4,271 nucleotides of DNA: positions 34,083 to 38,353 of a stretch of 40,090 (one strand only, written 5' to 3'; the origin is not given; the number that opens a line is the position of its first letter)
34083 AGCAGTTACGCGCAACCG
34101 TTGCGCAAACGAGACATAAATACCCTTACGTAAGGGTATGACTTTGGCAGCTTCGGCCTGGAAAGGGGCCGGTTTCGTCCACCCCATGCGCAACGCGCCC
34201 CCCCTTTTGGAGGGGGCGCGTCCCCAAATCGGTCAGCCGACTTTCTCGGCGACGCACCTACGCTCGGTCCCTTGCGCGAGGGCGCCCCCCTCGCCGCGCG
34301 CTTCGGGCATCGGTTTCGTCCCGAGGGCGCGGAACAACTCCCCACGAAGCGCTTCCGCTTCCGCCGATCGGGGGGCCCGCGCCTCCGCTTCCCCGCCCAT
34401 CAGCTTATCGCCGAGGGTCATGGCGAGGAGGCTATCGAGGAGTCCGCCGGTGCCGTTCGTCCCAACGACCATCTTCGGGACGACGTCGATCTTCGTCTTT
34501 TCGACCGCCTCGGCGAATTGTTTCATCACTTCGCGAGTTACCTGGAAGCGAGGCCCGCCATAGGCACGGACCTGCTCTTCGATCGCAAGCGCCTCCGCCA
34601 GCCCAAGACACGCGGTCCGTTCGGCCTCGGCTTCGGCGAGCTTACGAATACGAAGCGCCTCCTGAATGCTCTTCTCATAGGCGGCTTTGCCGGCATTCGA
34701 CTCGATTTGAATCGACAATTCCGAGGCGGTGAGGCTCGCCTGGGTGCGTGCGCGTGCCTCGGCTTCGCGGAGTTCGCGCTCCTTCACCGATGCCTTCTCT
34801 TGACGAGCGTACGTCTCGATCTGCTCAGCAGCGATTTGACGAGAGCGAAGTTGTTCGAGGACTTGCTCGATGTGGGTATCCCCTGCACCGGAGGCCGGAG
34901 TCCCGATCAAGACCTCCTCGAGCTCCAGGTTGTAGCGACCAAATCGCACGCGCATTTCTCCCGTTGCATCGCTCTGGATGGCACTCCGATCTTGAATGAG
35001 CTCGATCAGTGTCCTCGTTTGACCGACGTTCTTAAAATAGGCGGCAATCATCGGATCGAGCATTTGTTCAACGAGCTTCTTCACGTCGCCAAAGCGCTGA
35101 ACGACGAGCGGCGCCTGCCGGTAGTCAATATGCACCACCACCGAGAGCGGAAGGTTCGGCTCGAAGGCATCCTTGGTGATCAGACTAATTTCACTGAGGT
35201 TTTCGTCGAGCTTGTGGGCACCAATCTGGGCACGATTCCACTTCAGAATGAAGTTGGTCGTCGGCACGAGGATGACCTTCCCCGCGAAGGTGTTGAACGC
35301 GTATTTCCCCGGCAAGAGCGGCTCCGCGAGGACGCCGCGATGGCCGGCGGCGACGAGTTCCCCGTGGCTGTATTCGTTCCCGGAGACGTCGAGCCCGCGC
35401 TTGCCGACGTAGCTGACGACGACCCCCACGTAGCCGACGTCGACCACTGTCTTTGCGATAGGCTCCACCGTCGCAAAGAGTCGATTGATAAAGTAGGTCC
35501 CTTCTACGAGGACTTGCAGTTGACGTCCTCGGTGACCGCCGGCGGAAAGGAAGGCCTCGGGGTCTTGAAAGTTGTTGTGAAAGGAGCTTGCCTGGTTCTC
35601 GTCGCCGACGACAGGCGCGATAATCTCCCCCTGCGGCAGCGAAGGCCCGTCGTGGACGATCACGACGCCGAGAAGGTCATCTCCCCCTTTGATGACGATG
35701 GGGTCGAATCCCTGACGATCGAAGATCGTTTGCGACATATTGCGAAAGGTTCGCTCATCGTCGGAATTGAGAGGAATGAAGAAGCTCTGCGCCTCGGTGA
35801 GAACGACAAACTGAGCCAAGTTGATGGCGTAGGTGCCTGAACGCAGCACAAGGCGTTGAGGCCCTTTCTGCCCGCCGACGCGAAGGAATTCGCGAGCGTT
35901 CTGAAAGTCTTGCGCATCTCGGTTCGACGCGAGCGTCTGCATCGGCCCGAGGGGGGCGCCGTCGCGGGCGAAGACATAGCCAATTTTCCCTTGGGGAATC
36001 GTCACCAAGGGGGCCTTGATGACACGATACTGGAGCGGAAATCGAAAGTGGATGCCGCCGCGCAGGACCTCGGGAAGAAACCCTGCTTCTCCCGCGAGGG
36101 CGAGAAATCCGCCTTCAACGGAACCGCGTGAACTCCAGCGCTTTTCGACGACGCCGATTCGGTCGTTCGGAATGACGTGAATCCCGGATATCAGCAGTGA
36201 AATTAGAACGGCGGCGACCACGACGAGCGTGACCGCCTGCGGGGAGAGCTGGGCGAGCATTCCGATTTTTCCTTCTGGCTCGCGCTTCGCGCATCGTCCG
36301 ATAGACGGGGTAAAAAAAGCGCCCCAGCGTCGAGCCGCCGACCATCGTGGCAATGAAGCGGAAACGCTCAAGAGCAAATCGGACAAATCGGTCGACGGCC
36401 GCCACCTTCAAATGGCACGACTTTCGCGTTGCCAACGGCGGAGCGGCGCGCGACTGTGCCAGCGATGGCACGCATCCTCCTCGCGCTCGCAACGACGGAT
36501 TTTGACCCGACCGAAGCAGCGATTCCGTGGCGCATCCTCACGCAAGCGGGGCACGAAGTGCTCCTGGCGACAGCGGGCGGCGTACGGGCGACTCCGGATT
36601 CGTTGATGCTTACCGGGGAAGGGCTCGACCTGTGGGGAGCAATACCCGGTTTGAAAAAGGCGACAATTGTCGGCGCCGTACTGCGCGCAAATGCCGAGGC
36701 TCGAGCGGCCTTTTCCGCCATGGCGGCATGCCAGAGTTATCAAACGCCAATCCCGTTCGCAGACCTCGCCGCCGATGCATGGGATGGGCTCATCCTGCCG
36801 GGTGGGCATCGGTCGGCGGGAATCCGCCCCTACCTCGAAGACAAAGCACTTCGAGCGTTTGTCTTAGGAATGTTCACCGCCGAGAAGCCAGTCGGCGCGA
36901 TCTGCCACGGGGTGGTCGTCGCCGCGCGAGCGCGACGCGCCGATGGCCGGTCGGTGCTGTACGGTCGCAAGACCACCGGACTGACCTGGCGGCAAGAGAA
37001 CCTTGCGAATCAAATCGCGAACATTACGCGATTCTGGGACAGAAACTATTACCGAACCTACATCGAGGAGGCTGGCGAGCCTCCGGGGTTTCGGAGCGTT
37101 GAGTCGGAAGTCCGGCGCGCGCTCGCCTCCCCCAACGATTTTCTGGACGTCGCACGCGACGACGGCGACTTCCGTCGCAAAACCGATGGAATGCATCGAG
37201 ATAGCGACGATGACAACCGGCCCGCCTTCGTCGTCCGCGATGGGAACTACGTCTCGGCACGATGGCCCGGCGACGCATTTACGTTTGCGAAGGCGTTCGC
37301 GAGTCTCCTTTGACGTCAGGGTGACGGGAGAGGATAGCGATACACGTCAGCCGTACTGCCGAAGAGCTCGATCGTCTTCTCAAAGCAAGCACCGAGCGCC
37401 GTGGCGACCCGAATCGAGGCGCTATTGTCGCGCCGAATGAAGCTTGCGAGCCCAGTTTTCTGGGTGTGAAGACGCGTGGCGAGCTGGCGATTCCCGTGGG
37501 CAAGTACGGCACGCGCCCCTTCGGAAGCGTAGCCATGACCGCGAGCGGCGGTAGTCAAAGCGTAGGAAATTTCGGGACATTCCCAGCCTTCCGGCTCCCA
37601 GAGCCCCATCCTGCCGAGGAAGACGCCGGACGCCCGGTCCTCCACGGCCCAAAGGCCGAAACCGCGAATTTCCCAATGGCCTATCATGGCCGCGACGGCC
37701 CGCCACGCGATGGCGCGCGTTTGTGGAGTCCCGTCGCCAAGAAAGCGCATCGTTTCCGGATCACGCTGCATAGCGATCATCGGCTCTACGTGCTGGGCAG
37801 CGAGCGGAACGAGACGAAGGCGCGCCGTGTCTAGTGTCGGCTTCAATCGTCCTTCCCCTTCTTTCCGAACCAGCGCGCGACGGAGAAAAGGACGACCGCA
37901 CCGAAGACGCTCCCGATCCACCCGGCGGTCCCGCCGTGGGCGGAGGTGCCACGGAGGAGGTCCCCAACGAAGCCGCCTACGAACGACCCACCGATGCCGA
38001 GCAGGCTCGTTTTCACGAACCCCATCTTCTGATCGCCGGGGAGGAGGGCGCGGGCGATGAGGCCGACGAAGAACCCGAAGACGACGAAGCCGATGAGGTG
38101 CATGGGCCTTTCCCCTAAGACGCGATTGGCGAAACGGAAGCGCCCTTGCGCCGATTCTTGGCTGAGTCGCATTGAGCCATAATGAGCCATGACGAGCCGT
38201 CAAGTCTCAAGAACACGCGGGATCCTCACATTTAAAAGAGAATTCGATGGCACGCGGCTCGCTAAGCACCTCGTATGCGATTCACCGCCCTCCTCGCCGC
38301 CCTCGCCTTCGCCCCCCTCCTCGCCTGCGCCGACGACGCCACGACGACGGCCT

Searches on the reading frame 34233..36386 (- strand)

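Call 72: search_protein_families(library=pfam, proteins=[window:34233-36386:-], max_evalue=0.00001)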
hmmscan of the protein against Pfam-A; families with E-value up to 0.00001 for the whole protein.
window:34233-36386:- (717 aa): 1 family
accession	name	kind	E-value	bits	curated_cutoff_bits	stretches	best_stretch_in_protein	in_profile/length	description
PF01145.31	Band_7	-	8.9e-16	58.9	23.6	1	314-526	2-166/176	SPFH domain / Band 7 family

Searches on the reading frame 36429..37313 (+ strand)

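Call 72: search_protein_families(library=pfam, proteins=[window:36429-37313:+], max_evalue=0.00001)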
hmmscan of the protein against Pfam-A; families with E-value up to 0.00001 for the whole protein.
window:36429-37313:+ (294 aa): 2 families
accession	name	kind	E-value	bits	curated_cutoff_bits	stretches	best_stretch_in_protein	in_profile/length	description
PF01965.30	DJ-1_PfpI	-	2.3e-16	60.5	26.6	1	109-195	53-131/165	DJ-1/PfpI family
PF17124.11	ThiJ_like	-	5e-13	49.7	30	1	20-191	1-158/186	ThiJ/PfpI family-like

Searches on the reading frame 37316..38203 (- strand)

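Call 72: search_protein_families(library=pfam, proteins=[window:37316-38203:-], max_evalue=0.00001)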
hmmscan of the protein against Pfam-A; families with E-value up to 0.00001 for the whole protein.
window:37316-38203:- (295 aa): 1 family
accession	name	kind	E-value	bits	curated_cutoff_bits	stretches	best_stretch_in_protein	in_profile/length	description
PF13302.13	Acetyltransf_3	-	5.4e-28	98.9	25.4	1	128-271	1-136/138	Acetyltransferase (GNAT) domain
